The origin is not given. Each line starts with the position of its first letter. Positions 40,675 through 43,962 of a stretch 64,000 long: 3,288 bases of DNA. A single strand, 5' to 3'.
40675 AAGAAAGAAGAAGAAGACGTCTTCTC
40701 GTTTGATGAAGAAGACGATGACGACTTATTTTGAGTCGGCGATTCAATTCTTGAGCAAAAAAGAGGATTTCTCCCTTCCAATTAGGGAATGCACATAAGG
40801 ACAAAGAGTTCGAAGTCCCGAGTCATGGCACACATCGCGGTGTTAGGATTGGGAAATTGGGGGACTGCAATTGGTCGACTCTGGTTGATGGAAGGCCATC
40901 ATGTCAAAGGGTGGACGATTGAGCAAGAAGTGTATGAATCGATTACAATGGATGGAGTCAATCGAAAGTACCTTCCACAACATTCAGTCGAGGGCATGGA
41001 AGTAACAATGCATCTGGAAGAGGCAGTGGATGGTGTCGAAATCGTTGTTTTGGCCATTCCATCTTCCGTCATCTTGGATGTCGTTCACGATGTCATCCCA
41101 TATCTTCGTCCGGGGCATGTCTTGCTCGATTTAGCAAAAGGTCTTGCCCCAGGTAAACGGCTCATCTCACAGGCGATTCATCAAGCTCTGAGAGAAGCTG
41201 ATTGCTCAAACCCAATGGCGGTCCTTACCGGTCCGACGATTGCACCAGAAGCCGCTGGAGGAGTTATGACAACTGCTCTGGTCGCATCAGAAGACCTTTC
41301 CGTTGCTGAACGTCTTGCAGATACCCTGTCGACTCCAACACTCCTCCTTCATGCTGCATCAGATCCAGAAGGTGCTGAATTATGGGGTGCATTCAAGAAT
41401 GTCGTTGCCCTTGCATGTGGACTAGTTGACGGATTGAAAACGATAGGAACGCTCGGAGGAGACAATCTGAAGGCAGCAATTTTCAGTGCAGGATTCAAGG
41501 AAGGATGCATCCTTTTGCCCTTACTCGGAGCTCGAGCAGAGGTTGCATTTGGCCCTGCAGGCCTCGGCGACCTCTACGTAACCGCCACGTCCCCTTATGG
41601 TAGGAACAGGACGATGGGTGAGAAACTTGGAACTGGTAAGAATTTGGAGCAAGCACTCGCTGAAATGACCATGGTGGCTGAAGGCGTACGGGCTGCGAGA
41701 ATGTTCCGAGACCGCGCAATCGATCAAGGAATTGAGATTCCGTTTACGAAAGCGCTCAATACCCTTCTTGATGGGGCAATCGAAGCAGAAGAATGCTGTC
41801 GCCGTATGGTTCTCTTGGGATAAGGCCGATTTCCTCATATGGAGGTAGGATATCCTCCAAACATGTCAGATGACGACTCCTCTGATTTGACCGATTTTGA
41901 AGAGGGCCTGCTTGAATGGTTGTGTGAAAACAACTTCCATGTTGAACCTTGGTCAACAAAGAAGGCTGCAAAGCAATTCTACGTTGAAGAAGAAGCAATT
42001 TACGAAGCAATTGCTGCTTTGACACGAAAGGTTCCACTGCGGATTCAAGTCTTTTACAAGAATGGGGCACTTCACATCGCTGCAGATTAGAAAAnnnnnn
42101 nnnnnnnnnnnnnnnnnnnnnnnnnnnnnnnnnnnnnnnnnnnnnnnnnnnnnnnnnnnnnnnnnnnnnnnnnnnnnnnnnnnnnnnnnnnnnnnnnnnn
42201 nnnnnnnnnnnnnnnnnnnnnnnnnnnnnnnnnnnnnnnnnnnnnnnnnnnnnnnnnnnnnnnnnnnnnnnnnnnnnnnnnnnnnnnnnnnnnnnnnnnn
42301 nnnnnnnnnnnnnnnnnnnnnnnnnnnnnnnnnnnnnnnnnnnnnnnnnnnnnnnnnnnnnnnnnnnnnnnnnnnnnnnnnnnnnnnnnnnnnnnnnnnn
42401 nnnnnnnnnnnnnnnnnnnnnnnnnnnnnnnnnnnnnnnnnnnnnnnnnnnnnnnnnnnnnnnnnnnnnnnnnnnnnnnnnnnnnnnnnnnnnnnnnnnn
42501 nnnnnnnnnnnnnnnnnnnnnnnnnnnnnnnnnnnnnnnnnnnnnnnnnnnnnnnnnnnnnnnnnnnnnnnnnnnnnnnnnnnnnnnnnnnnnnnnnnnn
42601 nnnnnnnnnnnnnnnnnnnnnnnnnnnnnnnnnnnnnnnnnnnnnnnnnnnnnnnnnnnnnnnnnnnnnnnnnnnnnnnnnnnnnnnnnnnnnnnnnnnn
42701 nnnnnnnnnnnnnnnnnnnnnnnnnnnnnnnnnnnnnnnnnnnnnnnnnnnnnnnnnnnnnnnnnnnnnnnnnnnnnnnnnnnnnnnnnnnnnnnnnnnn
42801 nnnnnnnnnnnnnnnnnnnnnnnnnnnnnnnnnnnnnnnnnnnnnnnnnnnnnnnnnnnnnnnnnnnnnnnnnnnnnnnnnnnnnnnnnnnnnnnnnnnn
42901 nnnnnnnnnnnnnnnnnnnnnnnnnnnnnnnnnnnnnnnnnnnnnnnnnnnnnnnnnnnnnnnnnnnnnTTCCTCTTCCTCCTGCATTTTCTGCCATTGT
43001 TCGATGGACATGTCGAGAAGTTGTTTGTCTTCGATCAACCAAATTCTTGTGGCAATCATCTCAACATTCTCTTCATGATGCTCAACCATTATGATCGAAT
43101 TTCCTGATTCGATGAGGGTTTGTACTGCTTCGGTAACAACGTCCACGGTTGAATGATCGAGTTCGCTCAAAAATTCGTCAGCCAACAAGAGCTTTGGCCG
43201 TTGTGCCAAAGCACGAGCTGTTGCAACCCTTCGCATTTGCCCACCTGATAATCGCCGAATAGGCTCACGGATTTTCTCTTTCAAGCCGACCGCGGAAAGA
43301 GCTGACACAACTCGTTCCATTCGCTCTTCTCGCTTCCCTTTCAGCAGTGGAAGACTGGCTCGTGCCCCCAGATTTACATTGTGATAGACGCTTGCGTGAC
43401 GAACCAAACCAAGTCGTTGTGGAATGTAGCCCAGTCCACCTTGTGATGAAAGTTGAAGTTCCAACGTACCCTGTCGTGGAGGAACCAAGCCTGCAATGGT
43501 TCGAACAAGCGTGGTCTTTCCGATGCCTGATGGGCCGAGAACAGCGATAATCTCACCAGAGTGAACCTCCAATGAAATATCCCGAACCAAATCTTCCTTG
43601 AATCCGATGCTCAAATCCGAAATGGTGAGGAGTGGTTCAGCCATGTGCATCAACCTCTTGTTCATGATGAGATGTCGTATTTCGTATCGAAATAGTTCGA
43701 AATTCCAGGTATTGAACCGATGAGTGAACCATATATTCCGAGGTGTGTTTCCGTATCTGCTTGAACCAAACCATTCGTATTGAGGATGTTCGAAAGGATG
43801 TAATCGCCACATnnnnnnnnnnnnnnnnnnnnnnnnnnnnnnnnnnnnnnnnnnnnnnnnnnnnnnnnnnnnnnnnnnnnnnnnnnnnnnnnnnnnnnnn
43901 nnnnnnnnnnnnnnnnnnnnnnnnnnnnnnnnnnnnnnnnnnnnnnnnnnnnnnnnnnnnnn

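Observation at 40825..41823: Bacterial-type glycerol-3-phosphate dehydrogenase GpsA in an archaeal-looking genome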

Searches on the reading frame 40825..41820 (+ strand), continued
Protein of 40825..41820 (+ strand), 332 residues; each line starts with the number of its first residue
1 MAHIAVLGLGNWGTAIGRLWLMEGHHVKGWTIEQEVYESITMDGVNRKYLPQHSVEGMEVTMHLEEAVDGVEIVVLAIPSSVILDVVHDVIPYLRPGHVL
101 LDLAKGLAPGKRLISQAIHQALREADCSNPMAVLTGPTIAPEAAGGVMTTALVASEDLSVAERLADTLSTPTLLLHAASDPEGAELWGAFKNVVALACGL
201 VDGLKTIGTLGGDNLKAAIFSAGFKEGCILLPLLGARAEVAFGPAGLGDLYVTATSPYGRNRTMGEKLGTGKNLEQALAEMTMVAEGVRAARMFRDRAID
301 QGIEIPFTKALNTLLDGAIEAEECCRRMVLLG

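Call 65: find_homologous_proteins(query=P0122, max_evalue=1e-10)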
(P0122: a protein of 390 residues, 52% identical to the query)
Query P0122 (390 aa): 607 proteins with E <= 1e-10 among 8000 candidates; the best 120 are listed.
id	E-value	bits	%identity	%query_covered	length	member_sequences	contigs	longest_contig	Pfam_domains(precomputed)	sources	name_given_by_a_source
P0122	1.1e-245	832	100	100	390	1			PF20618.4,PF07479.20,PF01210.30,PF03807.24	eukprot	eukprot:TRINITY_DN8314_c0_g1_i1.p1 TRINITY_DN8314_c0_g1~~TRINITY_DN8314_c0_g1_i1.p1 ORF type:complet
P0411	1.4e-98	349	51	93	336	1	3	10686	PF20618.4,PF07479.20,PF03446.22,PF01210.30,PF03807.24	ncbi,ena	-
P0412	1.4e-98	348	50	94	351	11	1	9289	PF20618.4,PF07479.20,PF03446.22,PF01210.30,PF03807.24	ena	-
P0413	1.8e-98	348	50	93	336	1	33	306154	PF20618.4,PF07479.20,PF03446.22,PF01210.30,PF03807.24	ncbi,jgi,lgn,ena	jgi:glycerol-3-phosphate dehydrogenase (NAD(P)+)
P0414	2.8e-98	347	51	93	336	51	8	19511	PF20618.4,PF07479.20,PF03446.22,PF01210.30,PF03807.24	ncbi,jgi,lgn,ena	-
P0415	7.6e-98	346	50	93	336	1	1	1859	PF20618.4,PF07479.20,PF03446.22,PF01210.30,PF03807.24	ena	-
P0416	1.0e-97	346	48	94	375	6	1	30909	PF20618.4,PF07479.20,PF03446.22,PF01210.30,PF03807.24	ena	-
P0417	1.1e-97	345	50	93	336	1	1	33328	PF20618.4,PF07479.20,PF03446.22,PF01210.30,PF03807.24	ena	-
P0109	1.7e-97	345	51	93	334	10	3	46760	PF20618.4,PF07479.20,PF03446.22,PF01210.30,PF03807.24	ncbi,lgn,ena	-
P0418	1.6e-96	342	49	94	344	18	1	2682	PF20618.4,PF07479.20,PF03446.22,PF01210.30,PF03807.24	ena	-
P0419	1.7e-96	342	50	93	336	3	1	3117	PF20618.4,PF07479.20,PF03446.22,PF01210.30,PF03807.24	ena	-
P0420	3.3e-96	341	49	93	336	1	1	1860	PF20618.4,PF07479.20,PF03446.22,PF01210.30,PF03807.24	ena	-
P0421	6.8e-96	340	50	93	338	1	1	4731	PF20618.4,PF07479.20,PF03446.22,PF01210.30,PF03807.24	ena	-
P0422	9.3e-96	339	51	93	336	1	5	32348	PF20618.4,PF07479.20,PF03446.22,PF01210.30,PF03807.24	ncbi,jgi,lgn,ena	-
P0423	9.8e-96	339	51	93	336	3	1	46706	PF20618.4,PF07479.20,PF03446.22,PF01210.30,PF03807.24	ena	-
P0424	1.8e-95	338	50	93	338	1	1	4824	PF20618.4,PF07479.20,PF03446.22,PF01210.30,PF03807.24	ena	-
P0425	2.1e-95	338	50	94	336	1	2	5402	PF20618.4,PF07479.20,PF03446.22,PF01210.30,PF03807.24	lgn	-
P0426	2.5e-95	338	50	93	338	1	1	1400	PF20618.4,PF07479.20,PF03446.22,PF01210.30,PF03807.24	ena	-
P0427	3.0e-95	337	50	94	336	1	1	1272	PF20618.4,PF07479.20,PF03446.22,PF01210.30,PF03807.24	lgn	-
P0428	3.2e-95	337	50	93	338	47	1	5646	PF20618.4,PF07479.20,PF03446.22,PF01210.30,PF03807.24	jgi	-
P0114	3.7e-95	337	52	93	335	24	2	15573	PF20618.4,PF07479.20,PF03446.22,PF01210.30,PF03807.24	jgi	-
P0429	4.0e-95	337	50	93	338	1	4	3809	PF20618.4,PF07479.20,PF03446.22,PF01210.30,PF03807.24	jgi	-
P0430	4.1e-95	337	50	93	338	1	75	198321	PF20618.4,PF07479.20,PF03446.22,PF01210.30,PF03807.24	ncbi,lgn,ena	-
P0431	4.1e-95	337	50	93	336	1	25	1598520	PF20618.4,PF07479.20,PF03446.22,PF01210.30,PF03807.24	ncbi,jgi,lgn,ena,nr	ncbi:MAG: NAD(P)H-dependent glycerol-3-phosphate dehydrogenase [Candidatus Thalassarchaeaceae archae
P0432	5.0e-95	337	50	93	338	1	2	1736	PF20618.4,PF07479.20,PF03446.22,PF01210.30,PF03807.24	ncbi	-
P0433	5.2e-95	337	50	93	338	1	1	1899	PF20618.4,PF07479.20,PF03446.22,PF01210.30,PF03807.24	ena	-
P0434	5.2e-95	337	50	94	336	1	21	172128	PF20618.4,PF07479.20,PF03446.22,PF01210.30,PF03807.24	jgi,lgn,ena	-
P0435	5.3e-95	337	50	93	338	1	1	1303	PF20618.4,PF07479.20,PF03446.22,PF01210.30,PF03807.24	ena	-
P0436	5.4e-95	337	50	93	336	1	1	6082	PF20618.4,PF07479.20,PF03446.22,PF01210.30,PF03807.24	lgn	-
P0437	6.3e-95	336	50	93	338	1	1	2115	PF20618.4,PF07479.20,PF03446.22,PF01210.30,PF03807.24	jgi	-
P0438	6.6e-95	336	50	93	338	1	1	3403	PF20618.4,PF07479.20,PF03446.22,PF01210.30,PF03807.24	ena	-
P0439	7.1e-95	336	50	93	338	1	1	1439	PF20618.4,PF07479.20,PF03446.22,PF01210.30,PF03807.24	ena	-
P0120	7.4e-95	336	50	94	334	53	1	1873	PF20618.4,PF07479.20,PF03446.22,PF01210.30,PF03807.24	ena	-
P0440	7.4e-95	336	50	93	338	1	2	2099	PF20618.4,PF07479.20,PF03446.22,PF01210.30,PF03807.24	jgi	-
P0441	7.5e-95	336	50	93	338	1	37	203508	PF20618.4,PF07479.20,PF03446.22,PF01210.30,PF03807.24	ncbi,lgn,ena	-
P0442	7.5e-95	336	50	93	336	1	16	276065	PF20618.4,PF07479.20,PF03446.22,PF01210.30,PF03807.24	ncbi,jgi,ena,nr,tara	ncbi:MAG: NAD(P)H-dependent glycerol-3-phosphate dehydrogenase [Candidatus Poseidoniales archaeon]|j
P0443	7.6e-95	336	50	93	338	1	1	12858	PF20618.4,PF07479.20,PF03446.22,PF01210.30,PF03807.24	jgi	-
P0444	8.2e-95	336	50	93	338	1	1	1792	PF20618.4,PF07479.20,PF03446.22,PF01210.30,PF03807.24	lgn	-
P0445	8.2e-95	336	50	93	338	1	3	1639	PF20618.4,PF07479.20,PF03446.22,PF01210.30,PF03807.24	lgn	-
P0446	8.9e-95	336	50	93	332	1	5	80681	PF20618.4,PF10727.16,PF07479.20,PF03446.22,PF01210.30,PF03807.24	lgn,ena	-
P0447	9.4e-95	336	50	93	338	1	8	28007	PF20618.4,PF07479.20,PF03446.22,PF01210.30,PF03807.24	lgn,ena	-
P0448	9.6e-95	336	50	93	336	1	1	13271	PF20618.4,PF07479.20,PF03446.22,PF01210.30,PF03807.24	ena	-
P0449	1.0e-94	336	50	93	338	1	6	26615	PF20618.4,PF07479.20,PF03446.22,PF01210.30,PF03807.24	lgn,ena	-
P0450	1.1e-94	336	50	93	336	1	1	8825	PF20618.4,PF07479.20,PF03446.22,PF01210.30,PF03807.24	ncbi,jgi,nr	ncbi:MAG: NAD(P)H-dependent glycerol-3-phosphate dehydrogenase [Candidatus Thalassarchaeaceae archae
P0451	1.1e-94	336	50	93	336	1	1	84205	PF20618.4,PF07479.20,PF03446.22,PF01210.30,PF03807.24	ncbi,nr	ncbi:NAD(P)H-dependent glycerol-3-phosphate dehydrogenase [Candidatus Poseidoniales archaeon]|nr:NAD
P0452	1.2e-94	335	50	93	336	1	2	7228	PF20618.4,PF07479.20,PF03446.22,PF01210.30,PF03807.24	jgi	jgi:glycerol-3-phosphate dehydrogenase (NAD(P)+)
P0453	1.5e-94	335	50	93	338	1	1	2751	PF20618.4,PF07479.20,PF03446.22,PF01210.30,PF03807.24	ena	-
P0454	1.5e-94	335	50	93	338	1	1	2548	PF20618.4,PF07479.20,PF03446.22,PF01210.30,PF03807.24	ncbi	-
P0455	1.5e-94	335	50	93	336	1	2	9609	PF20618.4,PF07479.20,PF03446.22,PF01210.30,PF03807.24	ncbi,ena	-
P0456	1.5e-94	335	49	93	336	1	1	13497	PF20618.4,PF07479.20,PF03446.22,PF01210.30,PF03807.24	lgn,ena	-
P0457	1.5e-94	335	49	93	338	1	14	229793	PF20618.4,PF07479.20,PF03446.22,PF01210.30,PF03807.24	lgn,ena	-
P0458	1.6e-94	335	50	93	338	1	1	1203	PF20618.4,PF07479.20,PF03446.22,PF01210.30,PF03807.24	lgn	-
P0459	1.7e-94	335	50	93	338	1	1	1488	PF20618.4,PF07479.20,PF03446.22,PF01210.30,PF03807.24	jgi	-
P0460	1.7e-94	335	50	93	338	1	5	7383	PF20618.4,PF07479.20,PF03446.22,PF01210.30,PF03807.24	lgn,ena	-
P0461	1.7e-94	335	51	93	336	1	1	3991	PF20618.4,PF07479.20,PF03446.22,PF01210.30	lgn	-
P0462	1.8e-94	335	50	93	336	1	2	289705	PF20618.4,PF07479.20,PF03446.22,PF01210.30,PF03807.24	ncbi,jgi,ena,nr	ncbi:MAG: NAD(P)H-dependent glycerol-3-phosphate dehydrogenase [Candidatus Poseidoniales archaeon]|n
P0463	1.8e-94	335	50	93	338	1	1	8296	PF20618.4,PF07479.20,PF03446.22,PF01210.30,PF03807.24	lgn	-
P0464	1.8e-94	335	50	93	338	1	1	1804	PF20618.4,PF07479.20,PF03446.22,PF01210.30,PF03807.24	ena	-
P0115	2.0e-94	335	51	93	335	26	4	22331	PF20618.4,PF10727.16,PF07479.20,PF03446.22,PF01210.30,PF03807.24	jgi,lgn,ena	-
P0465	2.3e-94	335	50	93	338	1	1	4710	PF20618.4,PF07479.20,PF03446.22,PF01210.30,PF03807.24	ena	-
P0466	2.5e-94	334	50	93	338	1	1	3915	PF20618.4,PF07479.20,PF03446.22,PF01210.30,PF03807.24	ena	-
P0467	3.0e-94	334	50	93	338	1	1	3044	PF20618.4,PF07479.20,PF03446.22,PF01210.30,PF03807.24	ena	-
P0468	3.2e-94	334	50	93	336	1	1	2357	PF20618.4,PF07479.20,PF03446.22,PF01210.30,PF03807.24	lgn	-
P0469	3.3e-94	334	50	93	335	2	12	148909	PF20618.4,PF07479.20,PF03446.22,PF01210.30,PF03807.24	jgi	jgi:glycerol-3-phosphate dehydrogenase (NAD(P)+)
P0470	3.3e-94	334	50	93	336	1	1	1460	PF20618.4,PF07479.20,PF03446.22,PF01210.30,PF03807.24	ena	-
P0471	3.6e-94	334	50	93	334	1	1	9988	PF20618.4,PF07479.20,PF03446.22,PF01210.30,PF03807.24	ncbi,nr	ncbi:MAG TPA: NAD(P)H-dependent glycerol-3-phosphate dehydrogenase, partial [Candidatus Poseidoniale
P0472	3.7e-94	334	50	93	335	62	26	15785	PF20618.4,PF07479.20,PF03446.22,PF01210.30,PF03807.24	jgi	jgi:glycerol-3-phosphate dehydrogenase (NAD(P)+)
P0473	4.1e-94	334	49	93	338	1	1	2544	PF20618.4,PF07479.20,PF03446.22,PF01210.30,PF03807.24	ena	-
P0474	4.2e-94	334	49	93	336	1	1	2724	PF20618.4,PF07479.20,PF03446.22,PF01210.30,PF03807.24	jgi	jgi:glycerol-3-phosphate dehydrogenase (NAD(P)+)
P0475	4.4e-94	334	49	93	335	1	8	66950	PF20618.4,PF10727.16,PF07479.20,PF03446.22,PF01210.30,PF03807.24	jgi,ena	-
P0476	4.9e-94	334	48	94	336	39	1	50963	PF20618.4,PF07479.20,PF03446.22,PF01210.30,PF03807.24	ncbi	-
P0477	5.0e-94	333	50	93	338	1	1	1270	PF20618.4,PF07479.20,PF03446.22,PF01210.30,PF03807.24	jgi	-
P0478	5.2e-94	333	49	93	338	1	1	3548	PF20618.4,PF07479.20,PF03446.22,PF01210.30,PF03807.24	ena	-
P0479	5.2e-94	333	50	93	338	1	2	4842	PF20618.4,PF07479.20,PF03446.22,PF01210.30,PF03807.24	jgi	-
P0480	5.2e-94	333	50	93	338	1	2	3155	PF20618.4,PF07479.20,PF03446.22,PF01210.30,PF03807.24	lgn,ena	-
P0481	5.3e-94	333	50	93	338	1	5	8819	PF20618.4,PF07479.20,PF03446.22,PF01210.30,PF03807.24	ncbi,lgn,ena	-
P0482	5.4e-94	333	50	93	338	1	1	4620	PF20618.4,PF07479.20,PF03446.22,PF01210.30,PF03807.24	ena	-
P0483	5.5e-94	333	50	93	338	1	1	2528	PF20618.4,PF07479.20,PF03446.22,PF01210.30,PF03807.24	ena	-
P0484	5.9e-94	333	50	93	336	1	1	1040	PF20618.4,PF07479.20,PF03446.22,PF01210.30,PF03807.24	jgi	-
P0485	7.4e-94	333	48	94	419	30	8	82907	PF20618.4,PF07479.20,PF03446.22,PF01210.30,PF03807.24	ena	-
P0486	7.6e-94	333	50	93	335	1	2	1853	PF20618.4,PF07479.20,PF03446.22,PF01210.30,PF03807.24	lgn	-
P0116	7.8e-94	333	48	93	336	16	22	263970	PF20618.4,PF07479.20,PF03446.22,PF01210.30,PF03807.24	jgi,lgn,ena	-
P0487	7.8e-94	333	50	93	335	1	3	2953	PF20618.4,PF10727.16,PF07479.20,PF03446.22,PF01210.30,PF03807.24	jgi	jgi:glycerol-3-phosphate dehydrogenase (NAD(P)+)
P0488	7.8e-94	333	49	93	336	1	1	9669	PF20618.4,PF07479.20,PF03446.22,PF01210.30,PF03807.24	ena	-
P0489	9.1e-94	333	48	94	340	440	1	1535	PF20618.4,PF10727.16,PF07479.20,PF03446.22,PF01210.30,PF03807.24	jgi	-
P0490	1.2e-93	332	50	93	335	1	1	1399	PF20618.4,PF10727.16,PF07479.20,PF03446.22,PF01210.30,PF03807.24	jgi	jgi:glycerol-3-phosphate dehydrogenase (NAD(P)+)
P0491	1.6e-93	332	49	93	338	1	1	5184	PF20618.4,PF07479.20,PF03446.22,PF01210.30,PF03807.24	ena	-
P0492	2.1e-93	331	50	93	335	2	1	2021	PF20618.4,PF07479.20,PF03446.22,PF01210.30,PF03807.24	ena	-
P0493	2.2e-93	331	47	94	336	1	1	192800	PF20618.4,PF10727.16,PF07479.20,PF03446.22,PF01210.30,PF03807.24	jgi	jgi:glycerol-3-phosphate dehydrogenase (NAD(P)+)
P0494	2.3e-93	331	51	93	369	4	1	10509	PF20618.4,PF07479.20,PF03446.22,PF01210.30,PF03807.24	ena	-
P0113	2.7e-93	331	48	93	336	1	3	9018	PF20618.4,PF07479.20,PF03446.22,PF01210.30,PF03807.24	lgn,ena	-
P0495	3.3e-93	331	49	93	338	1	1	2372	PF20618.4,PF07479.20,PF03446.22,PF01210.30,PF03807.24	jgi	-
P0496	3.4e-93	331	49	93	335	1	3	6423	PF20618.4,PF07479.20,PF03446.22,PF01210.30,PF03807.24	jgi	jgi:glycerol-3-phosphate dehydrogenase (NAD(P)+)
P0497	3.4e-93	331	49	93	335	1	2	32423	PF20618.4,PF07479.20,PF03446.22,PF01210.30,PF03807.24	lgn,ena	-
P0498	3.8e-93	331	49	93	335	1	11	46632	PF20618.4,PF07479.20,PF03446.22,PF01210.30,PF03807.24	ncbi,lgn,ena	-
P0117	3.9e-93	331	48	93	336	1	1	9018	PF20618.4,PF07479.20,PF03446.22,PF01210.30,PF03807.24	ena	-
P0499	4.6e-93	330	49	93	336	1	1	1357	PF20618.4,PF07479.20,PF03446.22,PF01210.30,PF03807.24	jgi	jgi:glycerol-3-phosphate dehydrogenase (NAD(P)+)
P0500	5.0e-93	330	48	94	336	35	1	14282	PF20618.4,PF07479.20,PF03446.22,PF01210.30,PF03807.24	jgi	jgi:glycerol-3-phosphate dehydrogenase (NAD(P)+)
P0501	5.6e-93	330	48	93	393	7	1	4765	PF20618.4,PF07479.20,PF03446.22,PF01210.30,PF03807.24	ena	-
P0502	5.9e-93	330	50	93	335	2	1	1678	PF20618.4,PF07479.20,PF03446.22,PF01210.30,PF03807.24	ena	-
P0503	7.7e-93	330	48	93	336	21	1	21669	PF20618.4,PF07479.20,PF03446.22,PF01210.30,PF03807.24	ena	-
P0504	1.1e-92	329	49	93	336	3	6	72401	PF20618.4,PF07479.20,PF03446.22,PF01210.30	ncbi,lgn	-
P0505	1.3e-92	329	49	93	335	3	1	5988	PF20618.4,PF10727.16,PF07479.20,PF03446.22,PF01210.30,PF03807.24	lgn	-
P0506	2.2e-92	328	48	93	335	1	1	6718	PF20618.4,PF07479.20,PF03446.22,PF01210.30,PF03807.24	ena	-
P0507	2.5e-92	328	48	93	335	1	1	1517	PF20618.4,PF07479.20,PF01210.30,PF03807.24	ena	-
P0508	2.6e-92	328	48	93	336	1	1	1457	PF20618.4,PF07479.20,PF03446.22,PF01210.30,PF03807.24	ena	-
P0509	3.2e-92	328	48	93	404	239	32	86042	PF20618.4,PF07479.20,PF03446.22,PF01210.30,PF03807.24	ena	-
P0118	3.4e-92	327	49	93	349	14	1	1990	PF20618.4,PF07479.20,PF03446.22,PF01210.30,PF03807.24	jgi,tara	tara:strand:+ start:541 stop:1590 length:1050 start_codon:yes stop_codon:yes gene_type:complete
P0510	3.7e-92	327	50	93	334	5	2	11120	PF20618.4,PF07479.20,PF03446.22,PF01210.30,PF03807.24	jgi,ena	-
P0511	4.1e-92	327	47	93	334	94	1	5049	PF20618.4,PF07479.20,PF01210.30,PF03807.24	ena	-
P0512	4.9e-92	327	50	92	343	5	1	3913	PF20618.4,PF07479.20,PF03446.22,PF01210.30,PF03807.24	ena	-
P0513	5.1e-92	327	47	94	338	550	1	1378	PF20618.4,PF07479.20,PF03446.22,PF01210.30,PF03807.24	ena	-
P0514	6.0e-92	327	50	93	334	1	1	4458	PF20618.4,PF07479.20,PF03446.22,PF01210.30,PF03807.24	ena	-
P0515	6.6e-92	327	47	93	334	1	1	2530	PF20618.4,PF07479.20,PF01210.30,PF03807.24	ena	-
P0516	6.8e-92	326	47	94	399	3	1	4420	PF20618.4,PF07479.20,PF03446.22,PF01210.30,PF03807.24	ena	-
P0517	7.6e-92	326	47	93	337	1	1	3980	PF20618.4,PF07479.20,PF03446.22,PF01210.30,PF03807.24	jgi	jgi:glycerol-3-phosphate dehydrogenase (NAD(P)+)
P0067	8.5e-92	326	48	93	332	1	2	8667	PF20618.4,PF07479.20,PF03446.22,PF01210.30,PF03807.24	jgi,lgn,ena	-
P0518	9.2e-92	326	48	93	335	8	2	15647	PF20618.4,PF07479.20,PF01210.30,PF03807.24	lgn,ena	-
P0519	9.2e-92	326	49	93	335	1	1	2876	PF20618.4,PF07479.20,PF03446.22,PF01210.30,PF03807.24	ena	-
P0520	1.3e-91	326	50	93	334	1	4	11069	PF20618.4,PF07479.20,PF03446.22,PF01210.30,PF03807.24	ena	-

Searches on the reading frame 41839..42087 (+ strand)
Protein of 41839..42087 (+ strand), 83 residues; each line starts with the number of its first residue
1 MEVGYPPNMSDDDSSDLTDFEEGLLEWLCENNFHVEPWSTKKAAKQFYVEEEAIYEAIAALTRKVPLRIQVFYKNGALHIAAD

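Call 20: search_protein_families(library=pfam, proteins=[window:41839-42087:+], max_evalue=0.001)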
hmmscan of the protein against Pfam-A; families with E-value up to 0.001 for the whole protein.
window:41839-42087:+ (83 aa): 0 families

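Call 40: search_protein_families(library=ncbifam, proteins=[window:41839-42087:+], max_evalue=0.01)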
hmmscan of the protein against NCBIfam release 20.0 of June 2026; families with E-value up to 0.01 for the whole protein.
window:41839-42087:+ (83 aa): 0 families

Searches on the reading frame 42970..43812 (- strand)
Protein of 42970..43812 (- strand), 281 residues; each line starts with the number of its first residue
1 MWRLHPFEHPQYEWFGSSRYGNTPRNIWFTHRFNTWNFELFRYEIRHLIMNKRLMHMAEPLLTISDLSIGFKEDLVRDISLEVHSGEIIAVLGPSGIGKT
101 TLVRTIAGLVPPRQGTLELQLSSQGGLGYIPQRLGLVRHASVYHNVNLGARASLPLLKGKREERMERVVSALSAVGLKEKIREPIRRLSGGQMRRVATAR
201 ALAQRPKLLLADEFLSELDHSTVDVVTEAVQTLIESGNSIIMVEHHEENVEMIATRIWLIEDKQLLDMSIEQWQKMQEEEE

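Call 26: search_protein_families(library=pfam, proteins=[window:42970-43812:-], max_evalue=0.0001)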
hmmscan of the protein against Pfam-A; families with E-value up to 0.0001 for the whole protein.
window:42970-43812:- (281 aa): 1 family
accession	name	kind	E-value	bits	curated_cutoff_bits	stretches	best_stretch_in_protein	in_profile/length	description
PF00005.33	ABC_tran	-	2.4e-28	99.9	25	1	77-214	2-135/137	ABC transporter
